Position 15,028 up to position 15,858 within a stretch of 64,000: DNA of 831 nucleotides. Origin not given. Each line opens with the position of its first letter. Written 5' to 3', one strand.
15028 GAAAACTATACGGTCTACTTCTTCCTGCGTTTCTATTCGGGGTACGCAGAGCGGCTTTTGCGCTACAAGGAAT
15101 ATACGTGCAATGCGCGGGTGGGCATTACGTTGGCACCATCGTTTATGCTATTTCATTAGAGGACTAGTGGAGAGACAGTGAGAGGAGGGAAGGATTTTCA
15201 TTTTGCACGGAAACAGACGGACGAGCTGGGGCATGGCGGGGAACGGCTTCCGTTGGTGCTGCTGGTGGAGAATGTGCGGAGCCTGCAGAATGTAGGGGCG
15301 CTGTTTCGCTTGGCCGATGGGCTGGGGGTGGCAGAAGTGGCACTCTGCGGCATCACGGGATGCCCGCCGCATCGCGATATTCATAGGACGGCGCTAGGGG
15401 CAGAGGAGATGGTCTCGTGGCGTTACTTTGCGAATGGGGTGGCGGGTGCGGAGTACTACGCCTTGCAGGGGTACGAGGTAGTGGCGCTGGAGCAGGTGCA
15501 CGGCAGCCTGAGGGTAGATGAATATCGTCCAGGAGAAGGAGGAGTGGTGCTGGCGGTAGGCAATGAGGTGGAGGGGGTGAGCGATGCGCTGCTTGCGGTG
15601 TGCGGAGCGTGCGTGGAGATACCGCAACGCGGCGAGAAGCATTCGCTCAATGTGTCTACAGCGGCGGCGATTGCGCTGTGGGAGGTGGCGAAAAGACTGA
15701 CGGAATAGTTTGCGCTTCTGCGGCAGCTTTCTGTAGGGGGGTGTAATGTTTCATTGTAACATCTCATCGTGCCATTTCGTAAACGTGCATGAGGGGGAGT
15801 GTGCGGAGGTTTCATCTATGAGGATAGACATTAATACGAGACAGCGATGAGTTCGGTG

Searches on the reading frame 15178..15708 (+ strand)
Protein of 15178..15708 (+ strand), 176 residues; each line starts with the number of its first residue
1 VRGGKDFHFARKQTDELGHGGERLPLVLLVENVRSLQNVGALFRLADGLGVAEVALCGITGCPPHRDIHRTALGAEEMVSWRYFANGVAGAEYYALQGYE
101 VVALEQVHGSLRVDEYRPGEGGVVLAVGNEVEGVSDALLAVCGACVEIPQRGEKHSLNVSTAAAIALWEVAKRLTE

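Call 26: search_protein_families(library=pfam, proteins=[window:15178-15708:+], max_evalue=0.05)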
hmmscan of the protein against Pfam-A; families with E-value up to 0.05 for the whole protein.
window:15178-15708:+ (176 aa): 1 family
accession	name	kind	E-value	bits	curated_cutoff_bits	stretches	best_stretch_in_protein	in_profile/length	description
PF00588.24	SpoU_methylase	-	3.4e-27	95.7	29.7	1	26-168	2-142/142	SpoU rRNA Methylase family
